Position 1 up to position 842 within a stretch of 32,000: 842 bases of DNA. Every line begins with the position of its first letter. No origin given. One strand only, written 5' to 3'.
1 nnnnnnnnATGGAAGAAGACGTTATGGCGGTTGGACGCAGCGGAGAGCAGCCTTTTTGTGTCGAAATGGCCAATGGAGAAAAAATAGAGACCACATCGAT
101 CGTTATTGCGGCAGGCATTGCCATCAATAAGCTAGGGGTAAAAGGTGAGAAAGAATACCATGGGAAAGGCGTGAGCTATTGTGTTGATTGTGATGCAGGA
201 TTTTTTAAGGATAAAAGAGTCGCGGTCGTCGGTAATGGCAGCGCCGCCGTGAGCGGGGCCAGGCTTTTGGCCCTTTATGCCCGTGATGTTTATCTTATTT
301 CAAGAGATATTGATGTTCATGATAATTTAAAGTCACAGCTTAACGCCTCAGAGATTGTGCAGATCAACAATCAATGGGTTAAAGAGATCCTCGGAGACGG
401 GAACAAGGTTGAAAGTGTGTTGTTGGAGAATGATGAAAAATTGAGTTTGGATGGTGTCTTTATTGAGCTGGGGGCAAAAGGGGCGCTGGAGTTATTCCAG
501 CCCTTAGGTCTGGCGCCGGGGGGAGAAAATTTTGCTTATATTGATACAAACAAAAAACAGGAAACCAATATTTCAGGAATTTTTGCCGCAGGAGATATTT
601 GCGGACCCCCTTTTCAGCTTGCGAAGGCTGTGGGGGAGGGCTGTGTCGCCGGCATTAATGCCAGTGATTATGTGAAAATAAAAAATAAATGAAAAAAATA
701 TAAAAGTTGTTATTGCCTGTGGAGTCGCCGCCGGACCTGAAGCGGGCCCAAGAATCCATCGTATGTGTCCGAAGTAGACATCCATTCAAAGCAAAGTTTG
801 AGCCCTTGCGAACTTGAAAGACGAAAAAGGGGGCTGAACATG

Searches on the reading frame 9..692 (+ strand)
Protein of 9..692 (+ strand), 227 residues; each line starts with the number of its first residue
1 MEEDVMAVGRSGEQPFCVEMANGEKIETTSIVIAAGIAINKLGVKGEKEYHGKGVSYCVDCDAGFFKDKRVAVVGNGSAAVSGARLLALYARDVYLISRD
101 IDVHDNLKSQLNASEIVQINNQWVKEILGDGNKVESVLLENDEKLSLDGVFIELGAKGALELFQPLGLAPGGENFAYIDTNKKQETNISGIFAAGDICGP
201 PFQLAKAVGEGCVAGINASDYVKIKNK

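Call 98: search_protein_families(library=pfam, proteins=[window:9-692:+], max_evalue=0.001)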
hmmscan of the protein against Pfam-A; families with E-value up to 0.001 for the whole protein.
window:9-692:+ (227 aa): 4 families
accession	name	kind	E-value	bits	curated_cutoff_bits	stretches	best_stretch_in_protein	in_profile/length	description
PF07992.20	Pyr_redox_2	-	5e-25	89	26.1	1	16-211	85-291/291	Pyridine nucleotide-disulphide oxidoreductase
PF13738.12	Pyr_redox_3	-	8.5e-10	38.8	30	1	2-195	101-305/305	Pyridine nucleotide-disulphide oxidoreductase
PF01134.28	GIDA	-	7.2e-05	22.5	22.1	0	185-223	350-388/391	Glucose inhibited division protein A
PF00070.33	Pyr_redox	-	0.0008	20.3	22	0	70-140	1-80/82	Pyridine nucleotide-disulphide oxidoreductase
